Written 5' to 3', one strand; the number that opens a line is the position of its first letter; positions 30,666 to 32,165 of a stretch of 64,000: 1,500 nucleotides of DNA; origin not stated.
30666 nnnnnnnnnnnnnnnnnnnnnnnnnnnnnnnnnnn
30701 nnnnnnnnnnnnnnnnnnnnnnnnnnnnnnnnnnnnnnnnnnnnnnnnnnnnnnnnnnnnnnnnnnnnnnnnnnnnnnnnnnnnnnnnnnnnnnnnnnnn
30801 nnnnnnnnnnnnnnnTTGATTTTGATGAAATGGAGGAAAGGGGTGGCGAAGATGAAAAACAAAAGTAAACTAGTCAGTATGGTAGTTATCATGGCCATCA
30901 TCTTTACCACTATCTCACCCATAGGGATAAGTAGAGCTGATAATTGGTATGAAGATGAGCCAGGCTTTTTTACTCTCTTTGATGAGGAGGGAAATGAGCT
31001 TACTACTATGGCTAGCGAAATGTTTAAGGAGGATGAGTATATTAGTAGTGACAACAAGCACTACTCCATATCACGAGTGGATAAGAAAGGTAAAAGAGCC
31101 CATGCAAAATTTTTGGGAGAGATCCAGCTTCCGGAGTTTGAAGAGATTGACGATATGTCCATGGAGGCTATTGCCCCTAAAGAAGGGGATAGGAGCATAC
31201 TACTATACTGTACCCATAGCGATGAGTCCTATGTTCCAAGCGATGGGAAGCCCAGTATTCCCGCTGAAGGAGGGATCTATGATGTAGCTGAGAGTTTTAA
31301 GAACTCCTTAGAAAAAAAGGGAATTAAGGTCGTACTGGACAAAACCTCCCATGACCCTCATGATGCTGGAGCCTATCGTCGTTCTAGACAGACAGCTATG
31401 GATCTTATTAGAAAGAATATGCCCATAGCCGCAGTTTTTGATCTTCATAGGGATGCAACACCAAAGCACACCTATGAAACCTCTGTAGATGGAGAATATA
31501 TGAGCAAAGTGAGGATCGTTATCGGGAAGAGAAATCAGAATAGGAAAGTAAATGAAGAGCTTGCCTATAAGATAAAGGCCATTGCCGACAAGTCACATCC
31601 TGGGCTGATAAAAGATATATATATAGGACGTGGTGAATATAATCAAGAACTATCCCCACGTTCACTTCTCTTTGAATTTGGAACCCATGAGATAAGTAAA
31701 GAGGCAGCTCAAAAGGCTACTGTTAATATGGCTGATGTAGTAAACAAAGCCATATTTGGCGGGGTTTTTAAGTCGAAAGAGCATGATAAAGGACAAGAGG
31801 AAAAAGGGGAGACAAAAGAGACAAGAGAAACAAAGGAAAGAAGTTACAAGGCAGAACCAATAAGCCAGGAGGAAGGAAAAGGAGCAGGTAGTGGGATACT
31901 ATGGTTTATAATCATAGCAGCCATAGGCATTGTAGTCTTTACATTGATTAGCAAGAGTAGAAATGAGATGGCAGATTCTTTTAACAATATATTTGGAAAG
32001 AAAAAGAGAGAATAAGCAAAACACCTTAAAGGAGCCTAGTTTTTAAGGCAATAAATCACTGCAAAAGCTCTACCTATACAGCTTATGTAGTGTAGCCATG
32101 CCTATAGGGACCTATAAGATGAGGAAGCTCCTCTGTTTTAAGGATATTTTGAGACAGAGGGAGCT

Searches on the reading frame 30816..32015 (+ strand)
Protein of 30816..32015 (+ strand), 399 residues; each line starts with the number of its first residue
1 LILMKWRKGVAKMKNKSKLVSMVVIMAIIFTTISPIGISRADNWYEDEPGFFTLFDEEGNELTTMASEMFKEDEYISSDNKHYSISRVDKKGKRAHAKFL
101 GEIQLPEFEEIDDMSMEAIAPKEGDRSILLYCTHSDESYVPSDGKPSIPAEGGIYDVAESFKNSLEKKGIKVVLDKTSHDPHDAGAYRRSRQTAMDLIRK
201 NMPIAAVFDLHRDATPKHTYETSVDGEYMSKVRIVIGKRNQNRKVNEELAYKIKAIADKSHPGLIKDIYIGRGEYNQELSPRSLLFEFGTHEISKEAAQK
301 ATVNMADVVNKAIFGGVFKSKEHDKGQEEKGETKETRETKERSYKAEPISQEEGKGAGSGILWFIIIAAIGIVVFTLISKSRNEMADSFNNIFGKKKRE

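Call 63: search_protein_families(library=ncbifam, proteins=[window:30816-32015:+], max_evalue=1e-10)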
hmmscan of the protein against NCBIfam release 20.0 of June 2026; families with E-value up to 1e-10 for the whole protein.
window:30816-32015:+ (399 aa): 1 family
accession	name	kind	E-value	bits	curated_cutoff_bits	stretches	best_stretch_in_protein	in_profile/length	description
TIGR02867.1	spore_II_P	subfamily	1.2e-50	172.1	123.15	1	128-312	1-194/196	stage II sporulation protein P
